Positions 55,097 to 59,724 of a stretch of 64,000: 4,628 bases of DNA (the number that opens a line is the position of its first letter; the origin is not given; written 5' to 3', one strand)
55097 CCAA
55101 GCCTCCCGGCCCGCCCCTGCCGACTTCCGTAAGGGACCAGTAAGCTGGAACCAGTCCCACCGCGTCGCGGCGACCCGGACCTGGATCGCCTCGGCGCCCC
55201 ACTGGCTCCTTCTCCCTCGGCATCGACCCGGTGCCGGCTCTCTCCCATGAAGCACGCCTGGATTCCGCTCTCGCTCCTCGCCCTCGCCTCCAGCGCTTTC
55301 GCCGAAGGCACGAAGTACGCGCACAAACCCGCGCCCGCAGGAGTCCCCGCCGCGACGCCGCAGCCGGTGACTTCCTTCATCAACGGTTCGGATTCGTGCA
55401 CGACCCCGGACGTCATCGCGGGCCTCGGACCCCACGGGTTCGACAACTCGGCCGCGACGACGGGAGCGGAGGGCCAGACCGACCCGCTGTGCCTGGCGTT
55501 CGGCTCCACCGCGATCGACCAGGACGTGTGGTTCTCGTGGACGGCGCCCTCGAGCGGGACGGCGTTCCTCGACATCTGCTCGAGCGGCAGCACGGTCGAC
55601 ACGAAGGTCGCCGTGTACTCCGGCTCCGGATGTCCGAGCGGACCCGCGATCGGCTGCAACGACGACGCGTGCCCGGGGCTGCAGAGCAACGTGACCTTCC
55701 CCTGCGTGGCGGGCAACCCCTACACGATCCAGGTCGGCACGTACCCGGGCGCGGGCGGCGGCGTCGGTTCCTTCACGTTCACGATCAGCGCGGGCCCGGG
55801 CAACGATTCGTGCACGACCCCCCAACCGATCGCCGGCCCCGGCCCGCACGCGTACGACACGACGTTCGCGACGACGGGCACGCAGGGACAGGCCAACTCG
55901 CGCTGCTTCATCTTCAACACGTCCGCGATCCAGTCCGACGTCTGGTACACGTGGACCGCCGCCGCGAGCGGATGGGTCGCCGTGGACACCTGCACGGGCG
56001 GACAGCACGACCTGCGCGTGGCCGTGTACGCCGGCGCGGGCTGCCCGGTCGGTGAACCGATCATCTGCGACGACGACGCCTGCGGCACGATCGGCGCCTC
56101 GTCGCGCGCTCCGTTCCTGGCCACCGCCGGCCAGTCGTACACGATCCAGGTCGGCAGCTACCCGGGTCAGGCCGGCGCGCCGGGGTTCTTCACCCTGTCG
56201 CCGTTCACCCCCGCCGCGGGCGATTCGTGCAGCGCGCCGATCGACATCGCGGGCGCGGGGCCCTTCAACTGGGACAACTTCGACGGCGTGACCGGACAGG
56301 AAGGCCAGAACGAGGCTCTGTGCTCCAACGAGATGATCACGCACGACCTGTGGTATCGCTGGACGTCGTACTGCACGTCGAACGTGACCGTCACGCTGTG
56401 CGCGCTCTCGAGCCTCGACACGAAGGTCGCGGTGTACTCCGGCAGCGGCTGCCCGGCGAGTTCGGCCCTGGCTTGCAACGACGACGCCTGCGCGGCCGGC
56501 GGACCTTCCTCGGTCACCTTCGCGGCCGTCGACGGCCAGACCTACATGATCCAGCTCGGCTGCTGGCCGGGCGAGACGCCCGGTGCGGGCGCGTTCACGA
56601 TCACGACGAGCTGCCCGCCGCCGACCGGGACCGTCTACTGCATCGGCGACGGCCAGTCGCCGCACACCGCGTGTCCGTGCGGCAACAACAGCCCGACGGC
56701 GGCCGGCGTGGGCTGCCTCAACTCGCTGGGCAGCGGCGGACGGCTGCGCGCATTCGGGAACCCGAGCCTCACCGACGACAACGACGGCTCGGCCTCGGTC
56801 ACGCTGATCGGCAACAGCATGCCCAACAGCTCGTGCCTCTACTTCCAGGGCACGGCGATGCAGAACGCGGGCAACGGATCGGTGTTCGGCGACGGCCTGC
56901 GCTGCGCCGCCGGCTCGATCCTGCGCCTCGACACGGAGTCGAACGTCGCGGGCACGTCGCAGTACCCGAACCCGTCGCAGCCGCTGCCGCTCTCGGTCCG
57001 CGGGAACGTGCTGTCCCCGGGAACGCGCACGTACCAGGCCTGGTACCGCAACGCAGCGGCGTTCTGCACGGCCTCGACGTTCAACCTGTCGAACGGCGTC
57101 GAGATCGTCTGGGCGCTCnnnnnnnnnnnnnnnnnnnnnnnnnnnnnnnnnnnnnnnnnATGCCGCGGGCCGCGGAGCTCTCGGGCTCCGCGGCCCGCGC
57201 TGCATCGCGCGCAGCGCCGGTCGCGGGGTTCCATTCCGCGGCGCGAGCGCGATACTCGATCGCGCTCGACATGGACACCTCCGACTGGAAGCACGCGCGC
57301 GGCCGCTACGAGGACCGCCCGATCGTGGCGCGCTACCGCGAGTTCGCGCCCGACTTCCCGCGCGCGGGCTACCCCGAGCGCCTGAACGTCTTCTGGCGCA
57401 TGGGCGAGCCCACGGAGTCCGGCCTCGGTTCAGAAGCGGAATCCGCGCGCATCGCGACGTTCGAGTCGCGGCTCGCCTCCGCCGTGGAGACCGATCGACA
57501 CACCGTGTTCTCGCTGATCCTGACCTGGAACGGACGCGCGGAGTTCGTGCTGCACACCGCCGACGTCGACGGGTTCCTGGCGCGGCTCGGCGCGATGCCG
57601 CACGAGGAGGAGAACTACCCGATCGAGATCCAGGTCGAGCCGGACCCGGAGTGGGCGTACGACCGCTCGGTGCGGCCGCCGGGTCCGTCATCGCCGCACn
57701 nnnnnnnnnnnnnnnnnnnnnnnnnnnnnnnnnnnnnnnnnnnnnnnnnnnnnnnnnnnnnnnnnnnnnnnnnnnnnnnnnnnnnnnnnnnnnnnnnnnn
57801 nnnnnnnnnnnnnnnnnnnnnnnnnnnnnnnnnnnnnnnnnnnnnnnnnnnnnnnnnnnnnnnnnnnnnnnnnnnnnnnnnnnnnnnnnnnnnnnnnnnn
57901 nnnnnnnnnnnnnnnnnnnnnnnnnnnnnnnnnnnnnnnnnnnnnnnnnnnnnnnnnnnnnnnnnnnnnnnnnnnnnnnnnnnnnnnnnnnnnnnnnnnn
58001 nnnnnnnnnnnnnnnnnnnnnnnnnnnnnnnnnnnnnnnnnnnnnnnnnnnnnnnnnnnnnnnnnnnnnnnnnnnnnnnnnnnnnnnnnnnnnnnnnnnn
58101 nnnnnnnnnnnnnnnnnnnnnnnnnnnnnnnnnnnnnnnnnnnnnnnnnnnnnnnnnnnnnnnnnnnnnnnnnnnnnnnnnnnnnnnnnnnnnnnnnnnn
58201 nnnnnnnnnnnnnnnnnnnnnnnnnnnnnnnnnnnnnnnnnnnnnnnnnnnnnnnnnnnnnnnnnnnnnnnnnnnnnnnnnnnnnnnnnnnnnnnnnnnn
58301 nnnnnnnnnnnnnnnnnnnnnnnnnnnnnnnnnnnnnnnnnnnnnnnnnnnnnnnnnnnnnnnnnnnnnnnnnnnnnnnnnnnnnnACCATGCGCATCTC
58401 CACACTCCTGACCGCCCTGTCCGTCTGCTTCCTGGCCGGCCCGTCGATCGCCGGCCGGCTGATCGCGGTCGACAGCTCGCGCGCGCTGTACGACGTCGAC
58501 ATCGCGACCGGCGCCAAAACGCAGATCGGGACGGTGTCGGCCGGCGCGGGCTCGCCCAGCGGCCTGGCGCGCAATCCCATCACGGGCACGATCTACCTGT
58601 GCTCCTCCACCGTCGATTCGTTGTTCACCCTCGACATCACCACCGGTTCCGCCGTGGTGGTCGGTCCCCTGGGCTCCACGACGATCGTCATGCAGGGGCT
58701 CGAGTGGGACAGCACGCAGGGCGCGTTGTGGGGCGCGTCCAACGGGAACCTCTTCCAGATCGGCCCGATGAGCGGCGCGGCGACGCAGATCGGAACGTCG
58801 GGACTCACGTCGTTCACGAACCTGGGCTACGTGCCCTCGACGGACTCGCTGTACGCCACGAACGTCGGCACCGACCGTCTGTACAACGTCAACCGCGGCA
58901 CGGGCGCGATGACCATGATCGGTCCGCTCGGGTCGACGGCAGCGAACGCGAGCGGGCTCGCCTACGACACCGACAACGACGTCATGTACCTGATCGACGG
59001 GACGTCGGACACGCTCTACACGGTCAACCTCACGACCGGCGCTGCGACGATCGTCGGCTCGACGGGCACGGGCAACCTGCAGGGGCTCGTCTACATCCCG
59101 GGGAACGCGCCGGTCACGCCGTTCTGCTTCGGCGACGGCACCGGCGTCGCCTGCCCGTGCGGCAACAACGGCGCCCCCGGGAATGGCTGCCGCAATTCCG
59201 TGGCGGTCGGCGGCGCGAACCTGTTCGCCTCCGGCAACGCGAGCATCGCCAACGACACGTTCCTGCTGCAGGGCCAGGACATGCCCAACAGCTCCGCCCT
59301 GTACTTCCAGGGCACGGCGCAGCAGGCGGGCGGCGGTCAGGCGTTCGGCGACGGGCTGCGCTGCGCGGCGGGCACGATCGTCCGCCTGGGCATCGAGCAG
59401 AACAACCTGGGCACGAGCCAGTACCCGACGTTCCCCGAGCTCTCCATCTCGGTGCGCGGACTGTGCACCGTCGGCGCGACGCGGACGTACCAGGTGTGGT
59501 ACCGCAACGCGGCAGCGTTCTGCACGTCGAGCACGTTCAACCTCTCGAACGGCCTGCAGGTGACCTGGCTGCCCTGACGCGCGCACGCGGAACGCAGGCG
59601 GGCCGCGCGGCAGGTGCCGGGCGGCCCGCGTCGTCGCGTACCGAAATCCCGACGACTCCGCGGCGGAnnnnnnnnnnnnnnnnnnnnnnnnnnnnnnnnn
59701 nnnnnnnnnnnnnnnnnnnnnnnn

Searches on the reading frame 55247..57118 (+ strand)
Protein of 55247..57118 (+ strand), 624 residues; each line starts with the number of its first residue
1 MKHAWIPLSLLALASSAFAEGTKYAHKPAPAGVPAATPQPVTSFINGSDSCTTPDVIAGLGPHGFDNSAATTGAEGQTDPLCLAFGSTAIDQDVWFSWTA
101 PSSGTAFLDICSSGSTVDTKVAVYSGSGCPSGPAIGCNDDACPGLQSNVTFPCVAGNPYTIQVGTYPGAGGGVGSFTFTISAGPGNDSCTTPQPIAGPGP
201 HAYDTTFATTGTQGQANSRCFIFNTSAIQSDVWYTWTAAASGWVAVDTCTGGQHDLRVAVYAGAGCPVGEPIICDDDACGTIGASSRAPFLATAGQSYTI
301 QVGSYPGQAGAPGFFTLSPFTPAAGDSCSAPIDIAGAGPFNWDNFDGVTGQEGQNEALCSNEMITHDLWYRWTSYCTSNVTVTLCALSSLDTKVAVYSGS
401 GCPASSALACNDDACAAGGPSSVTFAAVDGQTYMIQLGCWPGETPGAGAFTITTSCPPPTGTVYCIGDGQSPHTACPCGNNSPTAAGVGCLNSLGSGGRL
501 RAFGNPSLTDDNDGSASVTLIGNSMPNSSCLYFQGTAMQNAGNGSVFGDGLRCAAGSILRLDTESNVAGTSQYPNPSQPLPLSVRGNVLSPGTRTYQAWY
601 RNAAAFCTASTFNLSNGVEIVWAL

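Call 3: search_protein_families(library=pfam, proteins=[window:55247-57118:+], max_evalue=0.01)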
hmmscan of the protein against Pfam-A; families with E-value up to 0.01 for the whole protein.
window:55247-57118:+ (624 aa): 2 families
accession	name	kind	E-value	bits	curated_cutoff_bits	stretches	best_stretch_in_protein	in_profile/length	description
PF23759.1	GBD_T9SS_assoc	-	1.9e-09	38.2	27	1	186-251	2-65/116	Galactose binding domain-like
PF04151.21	PPC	-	2e-06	29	25.9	0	95-163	4-68/70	Bacterial pre-peptidase C-terminal domain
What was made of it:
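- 55247..57121 (+): Gene for a secreted protein with PPC / galactose-binding-like repeats, carrying tail 3. PF23759 GBD_T9SS_assoc, E=1.9e-9, and PF04151 PPC (call 3).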

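Call 4: search_protein_families(library=ncbifam, proteins=[window:55247-57118:+], max_evalue=0.01)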
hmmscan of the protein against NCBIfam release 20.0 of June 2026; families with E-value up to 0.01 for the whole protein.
window:55247-57118:+ (624 aa): 0 families

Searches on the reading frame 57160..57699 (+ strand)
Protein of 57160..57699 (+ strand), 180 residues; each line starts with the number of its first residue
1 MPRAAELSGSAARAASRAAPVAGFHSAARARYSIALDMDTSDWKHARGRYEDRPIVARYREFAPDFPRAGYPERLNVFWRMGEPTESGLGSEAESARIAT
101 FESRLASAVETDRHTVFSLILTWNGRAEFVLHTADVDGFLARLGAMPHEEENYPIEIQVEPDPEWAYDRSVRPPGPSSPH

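Call 57: search_protein_families(library=pfam, proteins=[window:57160-57699:+], max_evalue=0.001)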
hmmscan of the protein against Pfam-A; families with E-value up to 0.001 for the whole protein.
window:57160-57699:+ (180 aa): 1 family
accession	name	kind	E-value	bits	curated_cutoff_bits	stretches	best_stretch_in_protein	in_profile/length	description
PF05117.17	DUF695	-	1.2e-18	68.2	23.1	1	42-167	2-128/134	Family of unknown function (DUF695)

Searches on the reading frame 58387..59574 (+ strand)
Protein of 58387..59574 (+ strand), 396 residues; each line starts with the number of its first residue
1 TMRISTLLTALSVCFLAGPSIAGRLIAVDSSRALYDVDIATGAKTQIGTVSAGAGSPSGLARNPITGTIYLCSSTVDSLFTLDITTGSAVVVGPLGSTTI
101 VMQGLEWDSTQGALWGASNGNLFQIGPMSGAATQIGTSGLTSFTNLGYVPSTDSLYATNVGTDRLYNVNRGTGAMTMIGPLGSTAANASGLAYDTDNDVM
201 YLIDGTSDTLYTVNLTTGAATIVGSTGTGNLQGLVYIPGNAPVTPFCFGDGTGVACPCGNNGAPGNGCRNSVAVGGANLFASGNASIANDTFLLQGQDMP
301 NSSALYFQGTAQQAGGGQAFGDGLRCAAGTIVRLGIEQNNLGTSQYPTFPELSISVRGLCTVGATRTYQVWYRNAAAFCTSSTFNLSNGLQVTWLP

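Call 3: search_protein_families(library=pfam, proteins=[window:58387-59574:+], max_evalue=0.01)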
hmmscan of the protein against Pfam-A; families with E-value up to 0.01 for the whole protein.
window:58387-59574:+ (396 aa): 1 family
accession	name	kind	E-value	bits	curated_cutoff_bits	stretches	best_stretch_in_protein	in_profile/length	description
PF14339.12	DUF4394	-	4.2e-13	49.6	29.6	2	143-234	131-229/230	Domain of unknown function (DUF4394)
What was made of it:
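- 58390..59577 (+): Gene for a secreted DUF4394 protein carrying tail 4. PF14339 DUF4394, E=4.2e-13 (call 3).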

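Call 4: search_protein_families(library=ncbifam, proteins=[window:58387-59574:+], max_evalue=0.01)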
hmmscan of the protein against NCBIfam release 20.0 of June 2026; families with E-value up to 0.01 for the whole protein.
window:58387-59574:+ (396 aa): 0 families

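Call 58: find_encoding_contigs(protein=window:58390-59574:+, flank=2000, max_places=3)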
Protein window:58390-59574:+ (395 aa): 1 contig read that carries it; 1 place shown.
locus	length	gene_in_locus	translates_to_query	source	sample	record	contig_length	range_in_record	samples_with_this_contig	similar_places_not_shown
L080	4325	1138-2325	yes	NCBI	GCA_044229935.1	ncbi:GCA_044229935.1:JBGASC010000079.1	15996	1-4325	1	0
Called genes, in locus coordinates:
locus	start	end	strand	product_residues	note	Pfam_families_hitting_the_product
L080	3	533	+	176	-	?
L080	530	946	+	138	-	PF00903:Glyoxalase, PF13669:Glyoxalase_4 (weak)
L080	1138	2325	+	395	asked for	PF14339:DUF4394 (weak)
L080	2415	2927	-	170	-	PF01842:ACT, PF13740:ACT_6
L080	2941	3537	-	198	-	PF00936:BMC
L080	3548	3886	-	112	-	PF03319:EutN_CcmL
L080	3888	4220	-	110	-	PF03319:EutN_CcmL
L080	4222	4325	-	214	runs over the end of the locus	PF27545:CsoS1D_N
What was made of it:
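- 58390..59577 (+): An exact copy is present in GCA_044229935.1 (call 58).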
